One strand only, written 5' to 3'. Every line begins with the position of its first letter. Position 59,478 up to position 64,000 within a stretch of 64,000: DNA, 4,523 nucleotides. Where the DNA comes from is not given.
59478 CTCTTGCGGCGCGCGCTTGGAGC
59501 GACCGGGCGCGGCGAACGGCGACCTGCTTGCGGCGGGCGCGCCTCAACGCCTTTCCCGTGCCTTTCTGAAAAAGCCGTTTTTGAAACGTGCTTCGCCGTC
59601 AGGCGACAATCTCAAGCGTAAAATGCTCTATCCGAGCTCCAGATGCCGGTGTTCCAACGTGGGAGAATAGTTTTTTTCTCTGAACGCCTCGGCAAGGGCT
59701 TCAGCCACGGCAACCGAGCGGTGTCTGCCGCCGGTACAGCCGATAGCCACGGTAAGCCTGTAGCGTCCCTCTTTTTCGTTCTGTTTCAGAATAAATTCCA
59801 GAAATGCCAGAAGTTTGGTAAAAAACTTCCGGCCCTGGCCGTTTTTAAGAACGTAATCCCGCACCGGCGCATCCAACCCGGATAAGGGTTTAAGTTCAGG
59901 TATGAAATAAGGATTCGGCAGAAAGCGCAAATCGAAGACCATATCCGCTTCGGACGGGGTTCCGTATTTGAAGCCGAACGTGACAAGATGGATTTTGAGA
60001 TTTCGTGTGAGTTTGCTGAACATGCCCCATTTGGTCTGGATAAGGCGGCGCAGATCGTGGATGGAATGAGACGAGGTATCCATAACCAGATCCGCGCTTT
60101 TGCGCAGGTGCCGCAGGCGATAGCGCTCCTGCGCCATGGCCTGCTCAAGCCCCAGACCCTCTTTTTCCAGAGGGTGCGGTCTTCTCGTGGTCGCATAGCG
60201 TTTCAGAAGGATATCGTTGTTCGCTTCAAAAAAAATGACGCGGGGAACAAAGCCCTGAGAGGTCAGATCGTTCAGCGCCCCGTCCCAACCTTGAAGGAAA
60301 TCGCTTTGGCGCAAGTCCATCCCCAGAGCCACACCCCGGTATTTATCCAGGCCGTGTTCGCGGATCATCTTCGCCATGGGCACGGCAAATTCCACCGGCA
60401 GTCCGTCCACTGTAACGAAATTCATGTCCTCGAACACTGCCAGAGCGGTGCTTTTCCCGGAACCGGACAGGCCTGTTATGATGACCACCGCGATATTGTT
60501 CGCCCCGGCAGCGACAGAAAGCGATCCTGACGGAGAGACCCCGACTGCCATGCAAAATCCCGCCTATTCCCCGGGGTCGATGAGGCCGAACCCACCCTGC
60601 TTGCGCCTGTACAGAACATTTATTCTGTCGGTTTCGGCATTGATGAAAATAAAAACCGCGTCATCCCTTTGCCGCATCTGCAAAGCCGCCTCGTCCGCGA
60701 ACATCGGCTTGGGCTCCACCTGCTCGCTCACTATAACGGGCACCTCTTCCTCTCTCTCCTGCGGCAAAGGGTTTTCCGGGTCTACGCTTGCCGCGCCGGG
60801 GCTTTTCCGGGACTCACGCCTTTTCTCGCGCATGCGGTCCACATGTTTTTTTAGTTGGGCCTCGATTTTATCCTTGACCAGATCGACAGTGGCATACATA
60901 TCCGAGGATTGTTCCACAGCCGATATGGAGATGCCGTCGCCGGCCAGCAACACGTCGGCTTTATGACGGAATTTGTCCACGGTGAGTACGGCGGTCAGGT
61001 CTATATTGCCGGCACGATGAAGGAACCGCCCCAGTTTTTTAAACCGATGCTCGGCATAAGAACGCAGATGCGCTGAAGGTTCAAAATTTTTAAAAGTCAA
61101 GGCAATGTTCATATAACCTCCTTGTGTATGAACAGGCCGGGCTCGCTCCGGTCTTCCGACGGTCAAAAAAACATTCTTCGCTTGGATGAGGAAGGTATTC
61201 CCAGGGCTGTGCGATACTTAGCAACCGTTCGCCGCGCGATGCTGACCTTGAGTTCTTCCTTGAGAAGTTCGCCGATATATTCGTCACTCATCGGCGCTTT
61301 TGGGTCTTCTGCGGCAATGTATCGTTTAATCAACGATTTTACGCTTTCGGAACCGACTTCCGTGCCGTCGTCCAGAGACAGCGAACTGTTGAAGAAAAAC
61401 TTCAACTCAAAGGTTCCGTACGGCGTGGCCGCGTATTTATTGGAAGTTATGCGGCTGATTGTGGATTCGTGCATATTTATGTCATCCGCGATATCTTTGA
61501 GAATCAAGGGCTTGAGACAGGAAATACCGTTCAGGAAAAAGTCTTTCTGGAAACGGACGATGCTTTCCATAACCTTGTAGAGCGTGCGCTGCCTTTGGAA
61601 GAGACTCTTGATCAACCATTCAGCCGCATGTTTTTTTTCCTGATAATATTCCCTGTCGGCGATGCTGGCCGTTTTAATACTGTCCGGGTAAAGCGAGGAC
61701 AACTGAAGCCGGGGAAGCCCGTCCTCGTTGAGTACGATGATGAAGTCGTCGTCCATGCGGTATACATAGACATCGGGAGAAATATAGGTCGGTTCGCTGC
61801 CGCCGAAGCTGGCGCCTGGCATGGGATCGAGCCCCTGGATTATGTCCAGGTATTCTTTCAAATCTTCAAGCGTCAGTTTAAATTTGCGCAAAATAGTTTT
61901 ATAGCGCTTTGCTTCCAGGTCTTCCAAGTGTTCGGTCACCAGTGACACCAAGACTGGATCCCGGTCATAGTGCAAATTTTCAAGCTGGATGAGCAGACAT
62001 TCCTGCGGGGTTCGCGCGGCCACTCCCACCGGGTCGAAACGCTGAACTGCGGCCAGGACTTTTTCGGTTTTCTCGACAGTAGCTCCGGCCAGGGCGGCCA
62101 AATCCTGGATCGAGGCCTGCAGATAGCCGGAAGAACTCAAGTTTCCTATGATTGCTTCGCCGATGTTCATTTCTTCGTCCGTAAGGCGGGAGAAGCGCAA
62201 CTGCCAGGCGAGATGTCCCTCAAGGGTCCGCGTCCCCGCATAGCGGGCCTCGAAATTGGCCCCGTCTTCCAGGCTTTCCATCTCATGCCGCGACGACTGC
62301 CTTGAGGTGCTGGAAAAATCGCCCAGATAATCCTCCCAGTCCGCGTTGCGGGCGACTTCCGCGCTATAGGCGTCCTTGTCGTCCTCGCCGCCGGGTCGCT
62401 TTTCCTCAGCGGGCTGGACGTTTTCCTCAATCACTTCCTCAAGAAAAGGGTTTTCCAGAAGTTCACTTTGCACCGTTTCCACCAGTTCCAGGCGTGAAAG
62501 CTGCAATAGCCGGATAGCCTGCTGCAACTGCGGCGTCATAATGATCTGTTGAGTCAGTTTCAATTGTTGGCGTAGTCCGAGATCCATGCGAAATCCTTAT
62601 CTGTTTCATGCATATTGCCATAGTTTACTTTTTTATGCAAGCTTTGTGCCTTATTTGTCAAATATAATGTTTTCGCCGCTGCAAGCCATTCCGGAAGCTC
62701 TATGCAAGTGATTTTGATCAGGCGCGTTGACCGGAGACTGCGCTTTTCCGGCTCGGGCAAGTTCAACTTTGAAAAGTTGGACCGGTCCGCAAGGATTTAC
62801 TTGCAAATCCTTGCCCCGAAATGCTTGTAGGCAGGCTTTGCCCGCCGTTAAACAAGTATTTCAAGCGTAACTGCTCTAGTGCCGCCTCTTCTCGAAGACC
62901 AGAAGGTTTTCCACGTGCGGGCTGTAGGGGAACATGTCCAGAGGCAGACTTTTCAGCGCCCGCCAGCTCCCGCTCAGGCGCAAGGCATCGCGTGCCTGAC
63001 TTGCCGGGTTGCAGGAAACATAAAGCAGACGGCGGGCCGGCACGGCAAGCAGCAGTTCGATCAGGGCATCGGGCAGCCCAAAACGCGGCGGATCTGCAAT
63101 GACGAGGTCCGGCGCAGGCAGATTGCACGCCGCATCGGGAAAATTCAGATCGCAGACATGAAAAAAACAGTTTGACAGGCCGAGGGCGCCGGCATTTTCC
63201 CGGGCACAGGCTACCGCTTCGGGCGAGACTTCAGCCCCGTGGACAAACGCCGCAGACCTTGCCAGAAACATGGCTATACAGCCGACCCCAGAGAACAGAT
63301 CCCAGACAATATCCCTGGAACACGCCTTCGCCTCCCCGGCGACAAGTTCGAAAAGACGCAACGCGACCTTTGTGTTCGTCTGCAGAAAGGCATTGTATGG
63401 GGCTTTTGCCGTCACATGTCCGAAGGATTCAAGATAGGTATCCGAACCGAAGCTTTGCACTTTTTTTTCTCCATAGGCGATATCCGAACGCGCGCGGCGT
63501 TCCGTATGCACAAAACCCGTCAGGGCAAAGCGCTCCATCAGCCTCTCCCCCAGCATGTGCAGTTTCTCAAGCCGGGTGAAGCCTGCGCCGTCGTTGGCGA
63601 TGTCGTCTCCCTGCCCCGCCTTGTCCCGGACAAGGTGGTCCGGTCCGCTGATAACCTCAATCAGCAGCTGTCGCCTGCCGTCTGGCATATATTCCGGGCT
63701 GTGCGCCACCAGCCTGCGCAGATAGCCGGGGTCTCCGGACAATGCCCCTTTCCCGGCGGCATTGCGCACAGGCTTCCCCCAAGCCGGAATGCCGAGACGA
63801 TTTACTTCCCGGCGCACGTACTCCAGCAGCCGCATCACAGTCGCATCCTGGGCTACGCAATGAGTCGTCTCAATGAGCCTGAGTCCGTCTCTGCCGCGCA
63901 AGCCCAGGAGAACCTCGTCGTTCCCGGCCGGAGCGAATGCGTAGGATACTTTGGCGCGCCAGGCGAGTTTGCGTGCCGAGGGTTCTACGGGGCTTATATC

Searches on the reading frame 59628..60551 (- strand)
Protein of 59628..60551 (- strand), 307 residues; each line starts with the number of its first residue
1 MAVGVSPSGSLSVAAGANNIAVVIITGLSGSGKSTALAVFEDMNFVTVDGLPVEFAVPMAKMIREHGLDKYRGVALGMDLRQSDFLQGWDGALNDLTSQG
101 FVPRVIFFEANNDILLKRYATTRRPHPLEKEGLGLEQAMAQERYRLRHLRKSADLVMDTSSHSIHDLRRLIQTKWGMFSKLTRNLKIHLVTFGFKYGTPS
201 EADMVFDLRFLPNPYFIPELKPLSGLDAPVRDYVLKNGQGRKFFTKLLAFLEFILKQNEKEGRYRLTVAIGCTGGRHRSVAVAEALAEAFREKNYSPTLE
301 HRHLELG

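Call 6: search_protein_families(library=pfam, proteins=[window:59628-60551:-])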
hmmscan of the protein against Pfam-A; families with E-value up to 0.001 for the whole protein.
window:59628-60551:- (307 aa): 2 families
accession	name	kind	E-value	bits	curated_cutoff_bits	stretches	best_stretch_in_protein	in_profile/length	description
PF22740.1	PapZ_C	-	4.6e-45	153.2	27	1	185-305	1-121/121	RapZ C-terminal domain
PF03668.21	RapZ-like_N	-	1e-39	136.3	25.4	1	20-174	1-153/158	RapZ-like N-terminal domain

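Call 8: find_encoding_contigs(protein=window:59628-60551:-, flank=10000, max_places=10)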
Protein window:59628-60551:- (307 aa): 1 contig read that carries it; 1 place shown.
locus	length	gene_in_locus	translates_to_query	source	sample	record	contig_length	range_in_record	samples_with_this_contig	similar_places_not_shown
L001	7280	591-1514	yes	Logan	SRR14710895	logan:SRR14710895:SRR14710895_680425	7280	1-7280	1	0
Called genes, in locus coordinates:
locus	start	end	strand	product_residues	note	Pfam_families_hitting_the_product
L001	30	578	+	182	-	PF02482:Ribosomal_S30AE, PF16321:Ribosom_S30AE_C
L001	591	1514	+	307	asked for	PF03668:RapZ-like_N, PF22740:PapZ_C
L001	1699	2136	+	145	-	PF03610:EIIA-man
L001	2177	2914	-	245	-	PF00005:ABC_tran, PF13304:AAA_21 (faint), PF12399:BCA_ABC_TP_C (weak)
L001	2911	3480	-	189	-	PF03968:LptD_N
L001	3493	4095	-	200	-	PF06835:LptC, PF03968:LptD_N (faint)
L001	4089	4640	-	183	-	PF00702:Hydrolase (faint), PF08282:Hydrolase_3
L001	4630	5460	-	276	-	PF00793:DAHP_synth_1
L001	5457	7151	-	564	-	PF06418:CTP_synth_N, PF00117:GATase, PF07722:Peptidase_C26 (weak)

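Call 9: find_homologous_proteins(query=window:59628-60551:-, max_evalue=1e-60)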
Query window:59628-60551:- (307 aa): 4245 proteins with E <= 1e-60 among 8000 candidates; the best 120 are listed.
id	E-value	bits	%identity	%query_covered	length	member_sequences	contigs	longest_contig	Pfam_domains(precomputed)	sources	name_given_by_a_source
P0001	2.2e-184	630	91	100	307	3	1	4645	PF03668.22,PF22740.2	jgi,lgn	jgi:UPF0042 nucleotide-binding protein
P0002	1.5e-152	525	75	100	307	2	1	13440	PF03668.22,PF22740.2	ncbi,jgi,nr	ncbi:MAG: RNase adapter RapZ [Desulfovibrio sp.]|jgi:UPF0042 nucleotide-binding protein|nr:RNase ada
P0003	2.1e-130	452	67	98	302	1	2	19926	PF03668.22,PF22740.2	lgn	-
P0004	5.4e-130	451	69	100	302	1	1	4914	PF03668.22,PF22740.2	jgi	jgi:UPF0042 nucleotide-binding protein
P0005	7.9e-130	451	71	93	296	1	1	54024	PF03668.22,PF22740.2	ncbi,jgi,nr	ncbi:MAG: RNase adapter RapZ [Desulfovibrio sp.]|jgi:UPF0042 nucleotide-binding protein|nr:RNase ada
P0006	2.1e-129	449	69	94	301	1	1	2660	PF03668.22,PF22740.2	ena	-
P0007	2.6e-129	449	71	95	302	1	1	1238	PF03668.22,PF22740.2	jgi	jgi:UPF0042 nucleotide-binding protein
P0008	8.1e-129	447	67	96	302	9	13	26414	PF03668.22,PF22740.2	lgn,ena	-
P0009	9.1e-129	447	69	96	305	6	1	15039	PF03668.22,PF22740.2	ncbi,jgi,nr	ncbi:MAG: RNase adapter RapZ [Desulfovibrio sp.]|jgi:UPF0042 nucleotide-binding protein|nr:RNase ada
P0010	1.2e-128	447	69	97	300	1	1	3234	PF03668.22,PF22740.2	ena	-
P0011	1.3e-128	447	71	95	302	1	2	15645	PF03668.22,PF22740.2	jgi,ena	-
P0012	2.4e-128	446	71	93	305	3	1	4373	PF03668.22,PF22740.2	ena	-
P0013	2.7e-128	445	69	96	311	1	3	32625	PF03668.22,PF22740.2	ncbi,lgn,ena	-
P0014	3.4e-128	445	71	93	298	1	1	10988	PF03668.22,PF22740.2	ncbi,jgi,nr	ncbi:MAG: RNase adapter RapZ [Desulfovibrio sp.]|jgi:UPF0042 nucleotide-binding protein|nr:RNase ada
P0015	4.7e-128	445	70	95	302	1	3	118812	PF03668.22,PF22740.2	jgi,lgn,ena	-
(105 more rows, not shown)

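Call 17: find_encoding_contigs(protein=P0001, flank=5000, max_places=4)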
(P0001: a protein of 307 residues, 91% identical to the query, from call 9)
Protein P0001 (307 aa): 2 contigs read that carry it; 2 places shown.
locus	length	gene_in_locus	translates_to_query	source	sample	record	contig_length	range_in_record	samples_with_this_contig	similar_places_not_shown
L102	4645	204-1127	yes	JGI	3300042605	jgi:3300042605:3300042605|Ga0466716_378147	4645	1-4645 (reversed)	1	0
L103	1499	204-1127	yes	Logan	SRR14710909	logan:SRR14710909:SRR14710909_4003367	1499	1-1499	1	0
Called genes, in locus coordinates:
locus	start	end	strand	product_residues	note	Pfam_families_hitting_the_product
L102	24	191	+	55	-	PF16321:Ribosom_S30AE_C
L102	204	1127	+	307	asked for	PF03668:RapZ-like_N, PF22740:PapZ_C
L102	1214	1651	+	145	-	PF03610:EIIA-man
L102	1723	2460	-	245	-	PF00005:ABC_tran, PF12399:BCA_ABC_TP_C (weak)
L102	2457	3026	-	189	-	PF03968:LptD_N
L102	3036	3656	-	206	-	PF06835:LptC (weak)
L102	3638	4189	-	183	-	PF00702:Hydrolase (faint), PF08282:Hydrolase_3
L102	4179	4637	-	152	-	PF00793:DAHP_synth_1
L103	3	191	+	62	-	?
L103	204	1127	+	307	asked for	PF03668:RapZ-like_N, PF22740:PapZ_C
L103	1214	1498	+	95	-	?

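Call 18: find_encoding_contigs(protein=P0002, flank=5000, max_places=4)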
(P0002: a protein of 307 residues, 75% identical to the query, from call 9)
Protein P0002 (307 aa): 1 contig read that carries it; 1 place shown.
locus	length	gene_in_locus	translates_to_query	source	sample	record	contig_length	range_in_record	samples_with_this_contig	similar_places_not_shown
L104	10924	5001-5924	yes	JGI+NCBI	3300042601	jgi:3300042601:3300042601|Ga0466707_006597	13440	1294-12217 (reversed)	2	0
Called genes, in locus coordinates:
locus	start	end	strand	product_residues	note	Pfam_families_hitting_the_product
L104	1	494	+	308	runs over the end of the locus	PF00070:Pyr_redox (faint), PF00890:FAD_binding_2 (faint), PF01494:FAD_binding_3 (weak), PF07992:Pyr_redox_2, PF13738:Pyr_redox_3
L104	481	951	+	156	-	PF13512:TPR_18, PF13525:YfiO, PF13174:TPR_6 (faint)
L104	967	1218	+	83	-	PF13525:YfiO (weak)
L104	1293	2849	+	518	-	PF01938:TRAM (weak), PF13847:Methyltransf_31 (weak), PF05958:tRNA_U5-meth_tr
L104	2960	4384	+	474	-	PF00309:Sigma54_AID, PF04963:Sigma54_CBD, PF04552:Sigma54_DBD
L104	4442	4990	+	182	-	PF02482:Ribosomal_S30AE, PF16321:Ribosom_S30AE_C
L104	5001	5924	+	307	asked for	PF03668:RapZ-like_N, PF22740:PapZ_C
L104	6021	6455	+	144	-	PF03610:EIIA-man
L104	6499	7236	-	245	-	PF00005:ABC_tran, PF12399:BCA_ABC_TP_C (weak)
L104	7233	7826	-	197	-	PF03968:LptD_N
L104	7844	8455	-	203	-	PF06835:LptC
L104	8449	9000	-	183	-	PF00702:Hydrolase (faint), PF08282:Hydrolase_3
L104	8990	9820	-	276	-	PF00793:DAHP_synth_1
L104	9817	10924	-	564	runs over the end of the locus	PF06418:CTP_synth_N, PF07722:Peptidase_C26 (faint), PF00117:GATase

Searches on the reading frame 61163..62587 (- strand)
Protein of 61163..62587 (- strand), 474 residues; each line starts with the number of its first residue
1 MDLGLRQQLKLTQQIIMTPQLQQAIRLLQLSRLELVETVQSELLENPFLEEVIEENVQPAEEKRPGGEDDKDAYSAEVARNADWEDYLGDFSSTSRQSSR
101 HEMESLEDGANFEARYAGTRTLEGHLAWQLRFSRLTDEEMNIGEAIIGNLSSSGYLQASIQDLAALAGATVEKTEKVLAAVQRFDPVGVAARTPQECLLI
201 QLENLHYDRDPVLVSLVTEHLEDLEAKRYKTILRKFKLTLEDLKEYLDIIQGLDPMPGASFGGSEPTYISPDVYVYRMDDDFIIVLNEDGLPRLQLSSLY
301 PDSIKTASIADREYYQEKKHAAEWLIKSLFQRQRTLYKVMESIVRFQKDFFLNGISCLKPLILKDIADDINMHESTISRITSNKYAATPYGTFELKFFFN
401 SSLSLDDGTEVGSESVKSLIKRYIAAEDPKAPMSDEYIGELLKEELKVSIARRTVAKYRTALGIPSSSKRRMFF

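Call 6: search_protein_families(library=pfam, proteins=[window:61163-62587:-])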
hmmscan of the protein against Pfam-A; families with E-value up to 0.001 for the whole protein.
window:61163-62587:- (474 aa): 3 families
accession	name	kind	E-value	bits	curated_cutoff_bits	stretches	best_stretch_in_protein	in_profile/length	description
PF04963.19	Sigma54_CBD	-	5.6e-59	199.4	22.9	1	112-300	2-185/185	Sigma-54 factor, core binding domain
PF04552.19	Sigma54_DBD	-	9.4e-59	198.2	22.8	1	313-471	2-159/160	Sigma-54, DNA binding domain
PF00309.25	Sigma54_AID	-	8.2e-17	61.2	23.8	1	6-51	1-46/46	Sigma-54 factor, Activator interacting domain (AID)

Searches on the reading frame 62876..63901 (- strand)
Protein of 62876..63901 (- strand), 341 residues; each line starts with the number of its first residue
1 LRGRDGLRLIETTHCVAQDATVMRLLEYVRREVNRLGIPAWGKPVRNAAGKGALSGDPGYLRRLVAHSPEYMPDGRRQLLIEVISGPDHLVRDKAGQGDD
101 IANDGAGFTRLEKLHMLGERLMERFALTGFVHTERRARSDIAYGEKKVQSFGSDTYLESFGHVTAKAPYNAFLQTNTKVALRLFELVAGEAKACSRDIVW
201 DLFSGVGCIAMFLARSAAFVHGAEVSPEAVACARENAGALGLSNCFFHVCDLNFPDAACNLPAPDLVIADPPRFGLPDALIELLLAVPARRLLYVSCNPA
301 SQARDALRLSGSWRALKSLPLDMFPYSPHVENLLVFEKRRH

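Call 6: search_protein_families(library=pfam, proteins=[window:62876-63901:-])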
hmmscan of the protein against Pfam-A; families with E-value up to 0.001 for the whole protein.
window:62876-63901:- (341 aa): 5 families
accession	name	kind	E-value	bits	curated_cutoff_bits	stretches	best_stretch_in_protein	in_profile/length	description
PF05958.17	tRNA_U5-meth_tr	-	1.1e-13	51.4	23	2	266-338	286-356/357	tRNA (Uracil-5-)-methyltransferase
PF13847.12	Methyltransf_31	-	1.8e-06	28.1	27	1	199-253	7-64/145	Methyltransferase domain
PF09445.16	Methyltransf_15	-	0.00015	21.8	22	1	198-275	3-83/165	RNA cap guanine-N2 methyltransferase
PF13649.12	Methyltransf_25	-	0.00017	22.6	27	1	199-253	1-56/97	Methyltransferase domain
PF03602.21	Cons_hypoth95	-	0.00056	20.1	24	1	176-272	25-122/182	Conserved hypothetical protein 95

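Call 68: find_homologous_proteins(query=window:62876-63901:-, max_evalue=1e-80)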
Query window:62876-63901:- (341 aa): 8 proteins with E <= 1e-80 among 6797 candidates.
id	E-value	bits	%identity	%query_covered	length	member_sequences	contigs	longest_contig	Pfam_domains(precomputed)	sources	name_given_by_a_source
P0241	2.0e-228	775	100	100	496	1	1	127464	PF13847.13,PF01938.27,PF05958.18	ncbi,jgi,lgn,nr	ncbi:MAG: class I SAM-dependent RNA methyltransferase [Desulfovibrio sp.]|jgi:23S rRNA (uracil1939-C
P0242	2.7e-187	640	85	99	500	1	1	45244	PF13847.13,PF13649.13,PF01938.27,PF05958.18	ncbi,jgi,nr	ncbi:MAG: class I SAM-dependent RNA methyltransferase [Desulfovibrio sp.]|jgi:23S rRNA (uracil1939-C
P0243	1.0e-181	622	83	96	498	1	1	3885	PF01938.27,PF05958.18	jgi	jgi:23S rRNA (uracil1939-C5)-methyltransferase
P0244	2.4e-123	430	58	99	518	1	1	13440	PF13847.13,PF01938.27,PF05958.18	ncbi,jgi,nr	ncbi:MAG: class I SAM-dependent RNA methyltransferase [Desulfovibrio sp.]|jgi:23S rRNA (uracil1939-C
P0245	2.8e-101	357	52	97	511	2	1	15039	PF01938.27,PF05958.18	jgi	jgi:23S rRNA (uracil1939-C5)-methyltransferase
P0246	2.8e-100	354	51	99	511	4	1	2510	PF01938.27,PF05958.18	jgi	jgi:23S rRNA (uracil1939-C5)-methyltransferase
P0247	1.2e-81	293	46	97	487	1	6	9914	PF05958.18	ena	-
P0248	3.8e-81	291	46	97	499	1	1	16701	PF05958.18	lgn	-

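Call 69: find_encoding_contigs(protein=P0242, flank=6000, max_places=3)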
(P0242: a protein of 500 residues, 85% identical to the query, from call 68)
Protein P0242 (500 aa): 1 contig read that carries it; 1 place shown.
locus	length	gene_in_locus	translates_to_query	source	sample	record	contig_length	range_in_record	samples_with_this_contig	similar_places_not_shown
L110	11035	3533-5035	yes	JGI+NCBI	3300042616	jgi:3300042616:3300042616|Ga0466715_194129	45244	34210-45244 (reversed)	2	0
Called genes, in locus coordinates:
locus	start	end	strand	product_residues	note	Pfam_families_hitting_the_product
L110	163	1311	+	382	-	PF00814:TsaD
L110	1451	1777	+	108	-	PF00085:Thioredoxin, PF14595:Thioredoxin_9 (weak), PF13098:Thioredoxin_2, PF13905:Thioredoxin_8 (faint)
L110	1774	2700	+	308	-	PF00890:FAD_binding_2 (faint), PF01134:GIDA (faint), PF01946:Thi4 (faint), PF07992:Pyr_redox_2, PF13738:Pyr_redox_3, PF00070:Pyr_redox (weak)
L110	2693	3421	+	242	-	PF13512:TPR_18, PF13525:YfiO, PF07719:TPR_2 (faint), PF13174:TPR_6 (faint), PF13424:TPR_12 (faint), PF13428:TPR_14 (faint)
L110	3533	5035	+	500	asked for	PF01938:TRAM, PF05958:tRNA_U5-meth_tr, PF13649:Methyltransf_25 (faint), PF13847:Methyltransf_31 (weak)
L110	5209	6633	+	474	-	PF00309:Sigma54_AID, PF04963:Sigma54_CBD, PF04552:Sigma54_DBD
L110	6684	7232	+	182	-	PF02482:Ribosomal_S30AE, PF16321:Ribosom_S30AE_C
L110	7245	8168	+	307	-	PF03668:RapZ-like_N, PF22740:PapZ_C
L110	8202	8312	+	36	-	-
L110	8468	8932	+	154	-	PF03610:EIIA-man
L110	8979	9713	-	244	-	PF00005:ABC_tran, PF13304:AAA_21 (faint), PF12399:BCA_ABC_TP_C (weak)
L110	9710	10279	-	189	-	PF03968:LptD_N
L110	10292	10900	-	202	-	PF06835:LptC (weak)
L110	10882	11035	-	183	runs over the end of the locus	PF00702:Hydrolase (faint), PF08282:Hydrolase_3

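Call 70: find_encoding_contigs(protein=P0243, flank=4000, max_places=3)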
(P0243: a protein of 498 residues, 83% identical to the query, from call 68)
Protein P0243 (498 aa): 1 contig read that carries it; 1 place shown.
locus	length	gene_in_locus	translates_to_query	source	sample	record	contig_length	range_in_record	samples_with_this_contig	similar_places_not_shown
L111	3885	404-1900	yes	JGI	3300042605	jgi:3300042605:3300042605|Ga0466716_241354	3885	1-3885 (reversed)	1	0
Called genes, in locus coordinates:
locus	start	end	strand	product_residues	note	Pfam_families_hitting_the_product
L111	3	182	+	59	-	?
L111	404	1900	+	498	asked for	PF01938:TRAM, PF05958:tRNA_U5-meth_tr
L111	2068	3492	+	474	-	PF00309:Sigma54_AID, PF04963:Sigma54_CBD, PF04552:Sigma54_DBD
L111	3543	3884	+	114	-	?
